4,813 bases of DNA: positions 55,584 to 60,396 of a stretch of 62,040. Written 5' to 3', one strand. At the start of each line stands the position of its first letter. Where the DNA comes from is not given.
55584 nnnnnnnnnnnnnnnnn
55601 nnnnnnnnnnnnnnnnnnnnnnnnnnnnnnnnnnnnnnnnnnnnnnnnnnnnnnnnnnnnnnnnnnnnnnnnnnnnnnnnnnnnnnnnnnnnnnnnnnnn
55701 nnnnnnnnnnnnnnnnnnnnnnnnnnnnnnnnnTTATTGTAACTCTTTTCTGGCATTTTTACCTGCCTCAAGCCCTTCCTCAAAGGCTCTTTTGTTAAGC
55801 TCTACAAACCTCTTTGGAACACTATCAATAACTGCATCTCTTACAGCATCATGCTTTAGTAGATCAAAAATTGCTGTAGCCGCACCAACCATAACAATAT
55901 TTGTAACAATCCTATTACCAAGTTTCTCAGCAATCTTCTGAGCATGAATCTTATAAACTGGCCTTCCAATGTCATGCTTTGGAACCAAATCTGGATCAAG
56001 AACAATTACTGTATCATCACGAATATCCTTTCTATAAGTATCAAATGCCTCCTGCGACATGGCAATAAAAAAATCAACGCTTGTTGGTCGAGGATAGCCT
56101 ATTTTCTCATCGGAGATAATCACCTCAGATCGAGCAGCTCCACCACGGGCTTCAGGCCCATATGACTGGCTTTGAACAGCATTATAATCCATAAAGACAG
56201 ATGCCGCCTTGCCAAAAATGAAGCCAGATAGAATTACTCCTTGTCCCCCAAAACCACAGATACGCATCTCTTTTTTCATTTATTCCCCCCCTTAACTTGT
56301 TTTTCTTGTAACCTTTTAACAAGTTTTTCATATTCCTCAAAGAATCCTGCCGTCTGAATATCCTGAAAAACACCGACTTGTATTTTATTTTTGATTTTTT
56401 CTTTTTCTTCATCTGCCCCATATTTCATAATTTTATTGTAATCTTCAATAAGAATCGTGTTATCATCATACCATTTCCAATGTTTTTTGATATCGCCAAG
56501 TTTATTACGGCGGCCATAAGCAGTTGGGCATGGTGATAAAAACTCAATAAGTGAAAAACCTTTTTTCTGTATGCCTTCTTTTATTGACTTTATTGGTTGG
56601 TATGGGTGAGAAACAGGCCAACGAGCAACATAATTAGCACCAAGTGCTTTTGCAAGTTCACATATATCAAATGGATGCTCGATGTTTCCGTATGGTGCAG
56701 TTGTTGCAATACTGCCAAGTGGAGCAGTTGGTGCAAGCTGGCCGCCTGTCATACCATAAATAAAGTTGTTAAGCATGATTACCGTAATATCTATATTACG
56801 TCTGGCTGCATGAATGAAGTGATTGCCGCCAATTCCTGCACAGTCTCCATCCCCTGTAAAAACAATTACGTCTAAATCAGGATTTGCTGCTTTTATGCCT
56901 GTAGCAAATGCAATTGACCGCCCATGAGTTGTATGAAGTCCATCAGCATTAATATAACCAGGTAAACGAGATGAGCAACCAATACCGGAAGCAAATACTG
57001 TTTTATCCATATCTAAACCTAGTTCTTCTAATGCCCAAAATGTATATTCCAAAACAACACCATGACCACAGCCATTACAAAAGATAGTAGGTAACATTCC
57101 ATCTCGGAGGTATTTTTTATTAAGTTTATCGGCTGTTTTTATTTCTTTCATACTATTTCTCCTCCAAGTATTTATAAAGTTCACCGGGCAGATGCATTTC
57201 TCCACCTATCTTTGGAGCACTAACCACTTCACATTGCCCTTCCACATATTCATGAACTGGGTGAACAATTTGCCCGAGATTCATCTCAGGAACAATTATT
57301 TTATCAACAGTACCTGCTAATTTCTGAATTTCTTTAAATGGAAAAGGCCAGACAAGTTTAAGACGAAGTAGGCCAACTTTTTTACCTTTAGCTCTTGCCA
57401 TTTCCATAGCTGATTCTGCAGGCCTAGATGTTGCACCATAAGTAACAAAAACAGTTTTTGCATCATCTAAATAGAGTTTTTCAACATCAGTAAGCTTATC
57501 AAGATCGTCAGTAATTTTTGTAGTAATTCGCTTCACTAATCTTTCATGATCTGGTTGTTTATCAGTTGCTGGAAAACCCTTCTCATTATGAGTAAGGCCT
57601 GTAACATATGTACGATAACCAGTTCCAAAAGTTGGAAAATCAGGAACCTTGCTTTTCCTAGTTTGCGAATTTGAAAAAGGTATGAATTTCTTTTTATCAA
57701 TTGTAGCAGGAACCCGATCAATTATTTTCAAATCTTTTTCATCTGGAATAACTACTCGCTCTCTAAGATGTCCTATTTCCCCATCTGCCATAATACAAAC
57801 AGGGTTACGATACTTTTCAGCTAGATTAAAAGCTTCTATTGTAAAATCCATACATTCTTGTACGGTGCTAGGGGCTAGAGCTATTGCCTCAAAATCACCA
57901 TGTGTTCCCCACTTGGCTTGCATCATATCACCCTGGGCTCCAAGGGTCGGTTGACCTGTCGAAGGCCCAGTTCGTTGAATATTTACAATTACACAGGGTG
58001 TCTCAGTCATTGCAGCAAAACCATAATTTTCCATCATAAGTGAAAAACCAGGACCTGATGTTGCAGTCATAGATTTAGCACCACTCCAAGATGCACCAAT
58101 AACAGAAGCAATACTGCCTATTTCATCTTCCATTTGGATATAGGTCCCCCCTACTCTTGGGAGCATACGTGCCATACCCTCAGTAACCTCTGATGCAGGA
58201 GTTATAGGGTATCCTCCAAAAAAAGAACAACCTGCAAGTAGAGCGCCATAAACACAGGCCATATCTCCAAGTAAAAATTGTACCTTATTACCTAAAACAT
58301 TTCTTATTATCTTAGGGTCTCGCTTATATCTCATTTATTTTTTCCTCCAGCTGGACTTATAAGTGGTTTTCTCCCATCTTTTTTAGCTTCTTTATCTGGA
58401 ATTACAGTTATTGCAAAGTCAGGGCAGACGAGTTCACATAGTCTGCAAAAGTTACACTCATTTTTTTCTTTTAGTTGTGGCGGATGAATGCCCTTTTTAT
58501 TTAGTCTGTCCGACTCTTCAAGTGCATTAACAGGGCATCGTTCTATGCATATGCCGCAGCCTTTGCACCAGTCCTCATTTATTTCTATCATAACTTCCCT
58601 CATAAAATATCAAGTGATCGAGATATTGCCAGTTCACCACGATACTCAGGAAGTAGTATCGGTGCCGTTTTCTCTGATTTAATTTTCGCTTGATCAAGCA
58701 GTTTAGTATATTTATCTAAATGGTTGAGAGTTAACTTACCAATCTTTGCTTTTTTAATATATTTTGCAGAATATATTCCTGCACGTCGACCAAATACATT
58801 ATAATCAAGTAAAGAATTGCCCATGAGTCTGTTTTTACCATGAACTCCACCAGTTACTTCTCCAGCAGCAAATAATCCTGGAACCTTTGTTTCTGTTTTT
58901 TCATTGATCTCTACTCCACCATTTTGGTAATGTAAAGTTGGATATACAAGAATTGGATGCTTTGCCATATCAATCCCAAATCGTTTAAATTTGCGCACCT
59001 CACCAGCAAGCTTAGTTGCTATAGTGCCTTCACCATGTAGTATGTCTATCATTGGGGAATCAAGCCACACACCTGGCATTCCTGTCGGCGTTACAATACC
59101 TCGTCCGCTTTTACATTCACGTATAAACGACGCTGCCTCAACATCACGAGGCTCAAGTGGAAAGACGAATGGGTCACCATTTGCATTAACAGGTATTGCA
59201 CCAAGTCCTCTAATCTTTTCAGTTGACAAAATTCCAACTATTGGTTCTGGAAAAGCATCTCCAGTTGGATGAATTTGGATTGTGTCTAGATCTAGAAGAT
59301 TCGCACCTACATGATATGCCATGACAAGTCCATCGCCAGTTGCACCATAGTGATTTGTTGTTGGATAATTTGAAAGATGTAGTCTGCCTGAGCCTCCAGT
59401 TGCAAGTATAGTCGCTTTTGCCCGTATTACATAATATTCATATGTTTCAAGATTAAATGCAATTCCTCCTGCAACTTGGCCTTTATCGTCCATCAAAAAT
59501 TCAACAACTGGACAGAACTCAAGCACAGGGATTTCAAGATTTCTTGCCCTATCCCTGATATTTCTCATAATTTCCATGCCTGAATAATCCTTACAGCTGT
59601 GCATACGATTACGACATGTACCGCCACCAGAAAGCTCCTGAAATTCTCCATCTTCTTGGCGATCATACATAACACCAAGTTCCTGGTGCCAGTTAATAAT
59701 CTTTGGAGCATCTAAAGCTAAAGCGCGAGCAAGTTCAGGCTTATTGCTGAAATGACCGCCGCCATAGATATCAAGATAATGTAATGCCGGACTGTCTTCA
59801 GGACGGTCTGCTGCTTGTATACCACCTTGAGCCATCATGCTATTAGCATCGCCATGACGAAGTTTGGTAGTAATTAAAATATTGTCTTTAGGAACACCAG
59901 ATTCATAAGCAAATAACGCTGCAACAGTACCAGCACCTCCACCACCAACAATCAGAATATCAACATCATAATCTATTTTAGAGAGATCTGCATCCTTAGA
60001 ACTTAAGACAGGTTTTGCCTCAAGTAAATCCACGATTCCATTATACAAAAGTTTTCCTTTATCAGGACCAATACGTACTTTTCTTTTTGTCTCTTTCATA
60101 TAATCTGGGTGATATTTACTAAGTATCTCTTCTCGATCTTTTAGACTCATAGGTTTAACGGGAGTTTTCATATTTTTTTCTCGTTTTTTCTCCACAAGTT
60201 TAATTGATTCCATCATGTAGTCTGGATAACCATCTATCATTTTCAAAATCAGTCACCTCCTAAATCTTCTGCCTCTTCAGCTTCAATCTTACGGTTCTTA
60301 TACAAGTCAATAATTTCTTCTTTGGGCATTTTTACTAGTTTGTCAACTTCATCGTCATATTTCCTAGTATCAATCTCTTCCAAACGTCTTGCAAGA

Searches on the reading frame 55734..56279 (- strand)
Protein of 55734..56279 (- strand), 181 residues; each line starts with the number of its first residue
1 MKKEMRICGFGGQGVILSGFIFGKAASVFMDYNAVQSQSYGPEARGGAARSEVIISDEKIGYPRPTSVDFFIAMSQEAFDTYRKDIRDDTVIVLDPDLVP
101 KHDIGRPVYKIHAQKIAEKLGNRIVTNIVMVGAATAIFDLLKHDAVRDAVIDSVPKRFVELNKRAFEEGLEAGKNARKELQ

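Call 53: search_protein_families(library=ncbifam, proteins=[window:55734-56279:-], max_evalue=1e-10)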
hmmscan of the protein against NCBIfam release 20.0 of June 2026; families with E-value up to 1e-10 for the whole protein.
window:55734-56279:- (181 aa): 14 families
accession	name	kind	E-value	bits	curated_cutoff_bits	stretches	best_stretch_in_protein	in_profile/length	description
NF006323.0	PRK08537.1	equivalog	9.4e-62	207.6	235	1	1-174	1-179/181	2-oxoacid:ferredoxin oxidoreductase subunit gamma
NF006275.0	PRK08441.1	equivalog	5.5e-33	114.1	216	1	1-178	1-183/185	2-oxoglutarate-acceptor oxidoreductase subunit OorC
NF006211.0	PRK08338.1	equivalog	3.6e-29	101.4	239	1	5-174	3-169/170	2-oxoacid:ferredoxin oxidoreductase subunit gamma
NF005323.0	PRK06853.1-3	equivalog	1e-23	84.3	238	1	107-172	130-194/197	indolepyruvate oxidoreductase subunit beta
TIGR03710.1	OAFO_sf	subfamily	3.4e-22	78.7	482.75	1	5-178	4-178/561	2-oxoacid:acceptor oxidoreductase subunit alpha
TIGR03334.1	IOR_beta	equivalog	2.2e-19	70.2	205.8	1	107-170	124-188/189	indolepyruvate ferredoxin oxidoreductase subunit beta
NF005325.0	PRK06853.1-5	equivalog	6.8e-17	61.8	230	1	108-172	127-190/192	indolepyruvate oxidoreductase subunit beta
NF005322.0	PRK06853.1-2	equivalog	8.9e-17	61.5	237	1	105-175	126-195/197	indolepyruvate oxidoreductase subunit beta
NF005324.0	PRK06853.1-4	equivalog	2.6e-15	56.8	222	0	110-176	124-192/196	indolepyruvate oxidoreductase subunit beta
TIGR02175.1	PorC_KorC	subfamily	3.2e-15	56.3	81.1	1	4-172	3-174/177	2-oxoacid:acceptor oxidoreductase, gamma subunit, pyruvate/2-ketoisovalerate family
NF004916.0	PRK06274.1-2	equivalog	1.6e-13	51.1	227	1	2-163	2-160/178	indolepyruvate oxidoreductase subunit beta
NF005326.0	PRK06853.1-6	equivalog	5.1e-12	46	348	0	110-175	132-198/202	indolepyruvate oxidoreductase subunit beta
NF006321.0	PRK08534.1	equivalog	1.2e-11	44.6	225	1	3-171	2-175/181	pyruvate ferredoxin oxidoreductase subunit gamma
NF040683.1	PorC_Meth_Thtga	equivalog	2.6e-11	43.6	270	1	3-172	2-172/177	pyruvate synthase subunit PorC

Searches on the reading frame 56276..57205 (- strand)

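Call 53: search_protein_families(library=ncbifam, proteins=[window:56276-57205:-], max_evalue=1e-10)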
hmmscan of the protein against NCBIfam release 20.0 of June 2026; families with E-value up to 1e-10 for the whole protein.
window:56276-57205:- (309 aa): 9 families
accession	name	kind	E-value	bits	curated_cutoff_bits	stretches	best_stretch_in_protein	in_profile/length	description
NF007207.0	PRK09628.1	equivalog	3.9e-83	279.2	364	1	30-303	6-273/277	2-oxoglutarate ferredoxin oxidoreductase subunit beta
TIGR02177.1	PorB_KorB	subfamily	2.3e-65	220.9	261.9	1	41-298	2-262/286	2-oxoacid:acceptor oxidoreductase, beta subunit, pyruvate/2-ketoisovalerate family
NF008820.0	PRK11866.1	equivalog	6.8e-65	219.3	402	1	39-297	14-266/287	2-oxoacid ferredoxin oxidoreductase subunit beta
NF041171.1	Oxoac_fdxbeta_Archa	equivalog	4.2e-59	200.2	423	1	42-281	5-248/296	2-oxoacid:ferredoxin oxidoreductase subunit beta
NF008821.0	PRK11869.1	equivalog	4.6e-56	189.8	438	1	39-292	13-256/286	2-oxoacid ferredoxin oxidoreductase subunit beta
NF008818.0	PRK11864.1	subfamily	7.4e-22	77.8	405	1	41-230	19-212/300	3-methyl-2-oxobutanoate dehydrogenase subunit beta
NF008819.1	PRK11865.1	equivalog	6.6e-19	68.2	405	1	41-232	19-218/300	pyruvate synthase subunit PorB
TIGR03336.1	IOR_alpha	equivalog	7.1e-16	57.6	650.9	1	37-228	353-533/595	indolepyruvate ferredoxin oxidoreductase subunit alpha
NF045792.1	OxalOxredbeta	equivalog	1.1e-11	44.3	590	1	107-230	98-229/311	oxalate oxidoreductase subunit beta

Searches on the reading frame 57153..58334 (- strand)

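Call 53: search_protein_families(library=ncbifam, proteins=[window:57153-58334:-], max_evalue=1e-10)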
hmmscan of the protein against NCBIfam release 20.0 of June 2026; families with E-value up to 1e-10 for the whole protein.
window:57153-58334:- (393 aa): 13 families
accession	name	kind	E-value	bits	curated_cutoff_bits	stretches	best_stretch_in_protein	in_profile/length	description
NF006412.0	PRK08659.1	equivalog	5.8e-167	555.7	411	1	17-392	4-375/378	2-oxoacid:acceptor oxidoreductase subunit alpha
NF007206.0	PRK09627.1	equivalog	1.6e-107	359.7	579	1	29-385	14-367/375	2-oxoglutarate synthase subunit alpha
TIGR03710.1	OAFO_sf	subfamily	1.5e-103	347.4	482.75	1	19-387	194-558/561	2-oxoacid:acceptor oxidoreductase subunit alpha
NF005507.0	PRK07119.1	subfamily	6e-88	295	399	2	18-206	4-192/352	3-methyl-2-oxobutanoate dehydrogenase subunit VorB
NF041170.1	Oxoac_fdxalpha_Archa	equivalog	8.6e-67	225.9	800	1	20-356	237-586/636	2-oxoacid:ferredoxin oxidoreductase subunit alpha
NF040682.1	PorA_Arch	equivalog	1.8e-26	93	550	1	22-353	7-322/387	pyruvate synthase subunit PorA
NF045764.1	PhenlGlyoxDHPadG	equivalog_domain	2.2e-26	92.3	700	1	23-199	7-182/398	NADH-dependent phenylglyoxylate dehydrogenase subunit alpha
NF006232.0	PRK08366.1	equivalog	3.6e-24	85.1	646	1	21-183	10-168/394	2-ketoisovalerate ferredoxin oxidoreductase subunit alpha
NF007201.0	PRK09622.1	equivalog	4.9e-22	78.4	590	1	36-188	28-178/405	2-oxoacid:ferredoxin oxidoreductase subunit alpha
TIGR03336.1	IOR_alpha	equivalog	9.3e-22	77.1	650.9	1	18-218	2-196/595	indolepyruvate ferredoxin oxidoreductase subunit alpha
NF006233.0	PRK08367.1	equivalog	5.9e-21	74.8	625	1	23-353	9-323/394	pyruvate ferredoxin oxidoreductase subunit alpha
NF045791.1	OxalOxredalpha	equivalog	9.6e-16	57.8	500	0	20-203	6-188/395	oxalate oxidoreductase subunit alpha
TIGR02176.1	pyruv_ox_red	equivalog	9.6e-14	50.2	911.35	1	42-348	24-322/1167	pyruvate:ferredoxin (flavodoxin) oxidoreductase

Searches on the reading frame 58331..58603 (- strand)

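Call 53: search_protein_families(library=ncbifam, proteins=[window:58331-58603:-], max_evalue=1e-10)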
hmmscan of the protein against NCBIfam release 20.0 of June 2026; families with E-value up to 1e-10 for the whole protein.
window:58331-58603:- (90 aa): 4 families
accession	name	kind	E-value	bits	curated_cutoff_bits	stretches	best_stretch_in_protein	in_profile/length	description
NF042987.1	OGOR_delta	exception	2.5e-19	69.2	125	1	4-67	24-87/89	2-oxoglutarate ferredoxin oxidoreductase subunit delta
TIGR02179.1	PorD_KorD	subfamily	8.3e-14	51.5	60.05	0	4-30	48-74/78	2-oxoacid:acceptor oxidoreductase, delta subunit, pyruvate/2-ketoisovalerate family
NF007205.0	PRK09626.1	equivalog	1.8e-12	47.2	93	1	3-74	9-80/105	2-oxoglutarate-acceptor oxidoreductase subunit OorD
NF040684.1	PorD_Arch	equivalog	1.3e-11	44.5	120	0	3-30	54-81/85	pyruvate synthase subunit PorD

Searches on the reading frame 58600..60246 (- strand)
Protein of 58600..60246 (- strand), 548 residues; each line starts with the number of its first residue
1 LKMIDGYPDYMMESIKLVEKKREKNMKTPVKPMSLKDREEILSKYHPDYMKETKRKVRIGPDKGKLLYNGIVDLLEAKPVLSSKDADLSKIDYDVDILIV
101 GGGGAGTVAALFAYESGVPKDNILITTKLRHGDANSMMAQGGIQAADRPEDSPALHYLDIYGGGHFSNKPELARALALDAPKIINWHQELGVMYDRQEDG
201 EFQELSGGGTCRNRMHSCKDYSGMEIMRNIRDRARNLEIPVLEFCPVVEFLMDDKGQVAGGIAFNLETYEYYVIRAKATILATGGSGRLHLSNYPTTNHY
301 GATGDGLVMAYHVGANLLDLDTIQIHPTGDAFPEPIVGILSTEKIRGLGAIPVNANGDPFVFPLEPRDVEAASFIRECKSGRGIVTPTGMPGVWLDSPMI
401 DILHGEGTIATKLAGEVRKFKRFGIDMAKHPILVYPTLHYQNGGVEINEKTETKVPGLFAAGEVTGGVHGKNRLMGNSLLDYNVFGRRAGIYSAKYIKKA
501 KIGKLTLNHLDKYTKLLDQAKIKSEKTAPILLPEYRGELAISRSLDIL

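Call 53: search_protein_families(library=ncbifam, proteins=[window:58600-60246:-], max_evalue=1e-10)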
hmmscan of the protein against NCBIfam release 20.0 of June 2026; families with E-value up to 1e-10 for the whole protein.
window:58600-60246:- (548 aa): 30 families (the best 25 are shown)
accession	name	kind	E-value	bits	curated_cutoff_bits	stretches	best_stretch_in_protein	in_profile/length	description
NF004900.0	PRK06263.1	equivalog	1.2e-93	314.6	718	1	93-521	6-429/546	fumarate reductase (CoM/CoB) subunit TfrA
TIGR01812.1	sdhA_frdA_Gneg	subfamily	1.6e-79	267.9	567.3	1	96-522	1-429/568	succinate dehydrogenase or fumarate reductase, flavoprotein subunit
NF005866.0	PRK07803.1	equivalog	3.3e-78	263.4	819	2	93-363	7-286/631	fumarate reductase/succinate dehydrogenase flavoprotein subunit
TIGR00551.1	nadB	equivalog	3.6e-68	230.4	452.75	1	95-524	3-417/489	L-aspartate oxidase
NF005867.0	PRK07804.1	equivalog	7.1e-67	225.9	639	1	93-507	17-427/548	L-aspartate oxidase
NF004724.0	PRK06069.1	subfamily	1e-66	225.4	826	1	95-509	6-426/577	succinate dehydrogenase/fumarate reductase flavoprotein subunit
NF005701.0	PRK07512.1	equivalog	7.6e-64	215.9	528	1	95-500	10-400/516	L-aspartate oxidase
TIGR01816.1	sdhA_forward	equivalog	1.3e-63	215.1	727.35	1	95-526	3-445/584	succinate dehydrogenase flavoprotein subunit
TIGR01813.1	flavo_cyto_c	subfamily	2.6e-61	207.7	285.45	2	96-380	1-292/444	flavocytochrome c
NF004613.0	PRK05945.1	equivalog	3.9e-61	207.3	824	1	94-510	3-426/575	succinate dehydrogenase/fumarate reductase flavoprotein subunit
NF005636.0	PRK07395.1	subfamily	5.7e-61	206.4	723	1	89-493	7-402/560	L-aspartate oxidase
NF005978.0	PRK08071.1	equivalog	4.5e-60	203.5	621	1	96-502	5-393/514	L-aspartate oxidase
NF006686.0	PRK09231.1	equivalog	1.5e-58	198.8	854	1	94-502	5-420/598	fumarate reductase (quinol) flavoprotein subunit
TIGR01176.1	fum_red_Fp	equivalog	3.2e-57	194.4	932.7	1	95-501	4-417/580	fumarate reductase (quinol) flavoprotein subunit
NF004820.0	PRK06175.1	equivalog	9.7e-55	186.2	472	1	94-513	4-403/433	L-aspartate oxidase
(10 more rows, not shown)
